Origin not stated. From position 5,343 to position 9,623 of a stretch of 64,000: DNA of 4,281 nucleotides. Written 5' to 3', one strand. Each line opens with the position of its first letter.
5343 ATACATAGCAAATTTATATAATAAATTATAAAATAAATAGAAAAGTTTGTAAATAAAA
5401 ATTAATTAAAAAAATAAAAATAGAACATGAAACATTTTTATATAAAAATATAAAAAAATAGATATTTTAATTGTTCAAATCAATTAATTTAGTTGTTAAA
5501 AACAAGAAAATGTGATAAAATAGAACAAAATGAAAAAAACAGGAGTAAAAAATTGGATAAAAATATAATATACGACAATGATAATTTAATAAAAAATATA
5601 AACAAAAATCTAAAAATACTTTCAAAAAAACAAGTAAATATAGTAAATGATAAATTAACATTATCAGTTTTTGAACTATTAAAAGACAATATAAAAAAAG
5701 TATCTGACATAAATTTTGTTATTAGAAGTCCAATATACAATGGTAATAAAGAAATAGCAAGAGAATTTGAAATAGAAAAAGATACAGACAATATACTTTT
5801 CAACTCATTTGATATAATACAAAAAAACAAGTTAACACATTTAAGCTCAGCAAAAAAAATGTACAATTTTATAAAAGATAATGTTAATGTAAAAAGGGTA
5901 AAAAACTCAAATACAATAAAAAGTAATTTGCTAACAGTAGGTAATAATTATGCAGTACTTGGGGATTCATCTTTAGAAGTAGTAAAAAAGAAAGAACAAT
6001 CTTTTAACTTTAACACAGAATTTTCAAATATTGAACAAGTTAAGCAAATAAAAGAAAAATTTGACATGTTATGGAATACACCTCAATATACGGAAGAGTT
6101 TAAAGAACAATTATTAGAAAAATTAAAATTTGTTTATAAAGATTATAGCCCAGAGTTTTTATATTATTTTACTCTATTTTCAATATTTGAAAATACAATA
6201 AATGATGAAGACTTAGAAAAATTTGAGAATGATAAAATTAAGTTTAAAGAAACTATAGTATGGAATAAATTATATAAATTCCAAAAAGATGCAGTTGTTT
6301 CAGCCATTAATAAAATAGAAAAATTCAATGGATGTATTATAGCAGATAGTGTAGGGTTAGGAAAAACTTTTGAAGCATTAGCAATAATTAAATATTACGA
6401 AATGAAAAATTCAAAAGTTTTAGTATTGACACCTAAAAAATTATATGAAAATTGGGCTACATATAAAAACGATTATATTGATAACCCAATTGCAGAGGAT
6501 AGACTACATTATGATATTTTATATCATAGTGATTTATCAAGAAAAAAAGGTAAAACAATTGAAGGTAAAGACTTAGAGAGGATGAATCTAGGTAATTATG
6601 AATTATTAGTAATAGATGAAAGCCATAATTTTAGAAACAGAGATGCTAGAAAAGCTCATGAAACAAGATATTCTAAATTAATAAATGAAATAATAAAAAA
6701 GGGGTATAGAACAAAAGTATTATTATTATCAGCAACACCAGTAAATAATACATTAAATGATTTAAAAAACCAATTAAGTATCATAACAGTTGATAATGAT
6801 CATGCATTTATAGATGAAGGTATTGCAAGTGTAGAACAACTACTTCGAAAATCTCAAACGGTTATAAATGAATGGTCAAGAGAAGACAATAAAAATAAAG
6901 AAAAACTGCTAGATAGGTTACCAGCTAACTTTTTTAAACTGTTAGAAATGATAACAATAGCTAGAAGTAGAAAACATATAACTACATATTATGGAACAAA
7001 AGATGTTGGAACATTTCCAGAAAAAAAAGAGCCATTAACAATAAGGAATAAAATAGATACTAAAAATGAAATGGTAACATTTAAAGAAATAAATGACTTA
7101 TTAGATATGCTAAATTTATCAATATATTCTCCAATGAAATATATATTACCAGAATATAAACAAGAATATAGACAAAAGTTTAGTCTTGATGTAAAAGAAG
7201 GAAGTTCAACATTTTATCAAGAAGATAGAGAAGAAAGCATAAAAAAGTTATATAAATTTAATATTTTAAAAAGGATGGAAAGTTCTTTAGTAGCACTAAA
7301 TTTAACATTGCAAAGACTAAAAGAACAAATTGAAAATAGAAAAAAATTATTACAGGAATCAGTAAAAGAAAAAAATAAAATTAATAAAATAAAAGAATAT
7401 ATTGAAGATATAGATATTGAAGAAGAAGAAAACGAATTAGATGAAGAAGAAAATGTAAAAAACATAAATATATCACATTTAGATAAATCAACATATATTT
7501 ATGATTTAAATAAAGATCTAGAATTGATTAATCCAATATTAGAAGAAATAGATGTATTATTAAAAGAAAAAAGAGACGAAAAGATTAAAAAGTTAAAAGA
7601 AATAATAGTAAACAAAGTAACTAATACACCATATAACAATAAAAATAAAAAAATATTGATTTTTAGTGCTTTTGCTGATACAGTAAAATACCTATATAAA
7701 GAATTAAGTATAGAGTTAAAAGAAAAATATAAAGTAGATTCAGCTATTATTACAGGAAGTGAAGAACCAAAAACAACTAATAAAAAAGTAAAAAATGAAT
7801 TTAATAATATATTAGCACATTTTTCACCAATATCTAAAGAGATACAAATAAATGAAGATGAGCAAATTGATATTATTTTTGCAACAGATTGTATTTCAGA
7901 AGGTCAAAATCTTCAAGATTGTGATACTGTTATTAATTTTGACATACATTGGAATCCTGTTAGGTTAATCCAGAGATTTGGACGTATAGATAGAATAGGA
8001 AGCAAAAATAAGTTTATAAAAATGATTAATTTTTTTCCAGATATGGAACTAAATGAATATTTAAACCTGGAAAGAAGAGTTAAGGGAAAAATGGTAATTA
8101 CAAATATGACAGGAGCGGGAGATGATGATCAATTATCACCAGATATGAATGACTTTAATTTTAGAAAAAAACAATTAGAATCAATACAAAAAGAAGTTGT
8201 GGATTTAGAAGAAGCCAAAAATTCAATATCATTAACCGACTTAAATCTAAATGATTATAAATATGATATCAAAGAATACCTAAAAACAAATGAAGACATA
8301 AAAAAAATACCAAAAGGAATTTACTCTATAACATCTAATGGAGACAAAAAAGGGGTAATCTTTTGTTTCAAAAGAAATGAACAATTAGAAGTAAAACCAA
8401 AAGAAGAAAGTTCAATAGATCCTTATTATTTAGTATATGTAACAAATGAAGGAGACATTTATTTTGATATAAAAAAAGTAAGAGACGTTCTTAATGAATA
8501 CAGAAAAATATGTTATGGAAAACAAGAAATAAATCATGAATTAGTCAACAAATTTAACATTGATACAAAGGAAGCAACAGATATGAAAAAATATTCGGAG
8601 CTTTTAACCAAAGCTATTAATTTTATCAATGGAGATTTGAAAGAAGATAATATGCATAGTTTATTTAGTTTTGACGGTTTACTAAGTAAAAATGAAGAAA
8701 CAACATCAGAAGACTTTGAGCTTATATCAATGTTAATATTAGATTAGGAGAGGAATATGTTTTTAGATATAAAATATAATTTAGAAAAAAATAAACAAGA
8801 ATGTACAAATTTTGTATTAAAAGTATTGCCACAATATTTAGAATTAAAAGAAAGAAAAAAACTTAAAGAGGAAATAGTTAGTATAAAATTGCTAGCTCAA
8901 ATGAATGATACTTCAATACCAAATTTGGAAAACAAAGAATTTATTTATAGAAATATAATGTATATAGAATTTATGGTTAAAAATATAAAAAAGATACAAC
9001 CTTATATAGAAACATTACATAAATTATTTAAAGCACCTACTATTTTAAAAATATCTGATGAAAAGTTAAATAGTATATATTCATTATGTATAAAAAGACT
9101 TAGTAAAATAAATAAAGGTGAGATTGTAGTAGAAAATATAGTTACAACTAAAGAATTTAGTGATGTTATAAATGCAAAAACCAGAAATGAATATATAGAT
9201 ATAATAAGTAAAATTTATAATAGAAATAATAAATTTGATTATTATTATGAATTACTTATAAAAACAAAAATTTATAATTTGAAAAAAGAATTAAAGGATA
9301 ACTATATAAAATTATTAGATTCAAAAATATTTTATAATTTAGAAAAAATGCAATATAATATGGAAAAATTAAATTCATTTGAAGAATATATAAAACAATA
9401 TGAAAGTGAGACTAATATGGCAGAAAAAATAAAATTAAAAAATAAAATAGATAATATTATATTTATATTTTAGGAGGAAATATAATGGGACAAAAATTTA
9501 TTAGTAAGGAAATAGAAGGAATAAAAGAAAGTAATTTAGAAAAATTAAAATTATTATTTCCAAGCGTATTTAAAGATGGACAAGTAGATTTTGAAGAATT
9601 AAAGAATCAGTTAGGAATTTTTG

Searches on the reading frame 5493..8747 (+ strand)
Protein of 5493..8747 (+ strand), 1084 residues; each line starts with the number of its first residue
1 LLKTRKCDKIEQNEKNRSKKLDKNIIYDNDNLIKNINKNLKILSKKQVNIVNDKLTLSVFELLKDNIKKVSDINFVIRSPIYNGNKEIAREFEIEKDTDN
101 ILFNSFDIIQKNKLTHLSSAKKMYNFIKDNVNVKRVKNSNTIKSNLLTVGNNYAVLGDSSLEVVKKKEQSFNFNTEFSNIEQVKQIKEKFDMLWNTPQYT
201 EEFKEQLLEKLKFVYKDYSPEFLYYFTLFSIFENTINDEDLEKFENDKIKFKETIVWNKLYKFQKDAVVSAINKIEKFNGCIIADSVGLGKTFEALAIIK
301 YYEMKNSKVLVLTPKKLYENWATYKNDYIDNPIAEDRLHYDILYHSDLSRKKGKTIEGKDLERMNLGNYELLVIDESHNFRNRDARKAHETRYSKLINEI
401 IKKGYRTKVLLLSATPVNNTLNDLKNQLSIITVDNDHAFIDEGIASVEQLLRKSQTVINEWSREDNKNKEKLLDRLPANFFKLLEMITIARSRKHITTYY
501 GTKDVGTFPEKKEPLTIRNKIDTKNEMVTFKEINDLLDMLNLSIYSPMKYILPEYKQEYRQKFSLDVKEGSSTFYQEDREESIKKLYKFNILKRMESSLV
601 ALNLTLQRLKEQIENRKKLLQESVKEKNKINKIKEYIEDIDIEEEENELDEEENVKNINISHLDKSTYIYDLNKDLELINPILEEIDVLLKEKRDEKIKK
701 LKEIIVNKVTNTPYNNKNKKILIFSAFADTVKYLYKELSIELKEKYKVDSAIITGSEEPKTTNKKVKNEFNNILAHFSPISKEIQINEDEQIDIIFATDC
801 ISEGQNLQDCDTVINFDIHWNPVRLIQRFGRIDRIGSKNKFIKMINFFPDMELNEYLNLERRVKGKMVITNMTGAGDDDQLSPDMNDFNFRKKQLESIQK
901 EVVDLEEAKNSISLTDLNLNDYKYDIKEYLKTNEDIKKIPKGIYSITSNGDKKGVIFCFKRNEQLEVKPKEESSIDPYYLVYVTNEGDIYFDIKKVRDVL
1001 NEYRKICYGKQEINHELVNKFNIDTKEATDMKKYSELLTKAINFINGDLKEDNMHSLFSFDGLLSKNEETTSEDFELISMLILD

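Call 56: search_protein_families(library=pfam, proteins=[window:5493-8747:+], max_evalue=0.0001)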
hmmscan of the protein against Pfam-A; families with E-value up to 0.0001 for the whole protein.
window:5493-8747:+ (1084 aa): 4 families
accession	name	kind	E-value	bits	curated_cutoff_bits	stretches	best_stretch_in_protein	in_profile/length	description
PF00271.37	Helicase_C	-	8.1e-16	58.7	23.5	1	697-836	2-110/110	Helicase conserved C-terminal domain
PF00176.29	SNF2-rel_dom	-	1.3e-12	47.9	24.9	1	264-433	2-180/290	SNF2-related domain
PF04851.21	ResIII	-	2e-08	34.7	22.5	1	259-417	3-163/164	Type III restriction enzyme, res subunit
PF00270.35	DEAD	-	7.9e-08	32.7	26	1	270-421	6-164/167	DEAD/DEAH box helicase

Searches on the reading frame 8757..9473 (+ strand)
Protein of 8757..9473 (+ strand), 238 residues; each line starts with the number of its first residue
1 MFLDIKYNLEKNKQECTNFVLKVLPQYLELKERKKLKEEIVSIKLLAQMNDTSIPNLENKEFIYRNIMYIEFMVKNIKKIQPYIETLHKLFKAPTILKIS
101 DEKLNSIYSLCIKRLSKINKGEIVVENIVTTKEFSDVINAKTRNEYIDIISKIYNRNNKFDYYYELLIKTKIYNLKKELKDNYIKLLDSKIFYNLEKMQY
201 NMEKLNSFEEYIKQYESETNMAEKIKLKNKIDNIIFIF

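Call 56: search_protein_families(library=pfam, proteins=[window:8757-9473:+], max_evalue=0.0001)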
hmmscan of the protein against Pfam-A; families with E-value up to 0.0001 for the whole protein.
window:8757-9473:+ (238 aa): 1 family
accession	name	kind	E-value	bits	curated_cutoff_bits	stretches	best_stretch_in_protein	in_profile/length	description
PF14335.11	DUF4391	-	4.5e-16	59.9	29.9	1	28-233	24-227/232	Domain of unknown function (DUF4391)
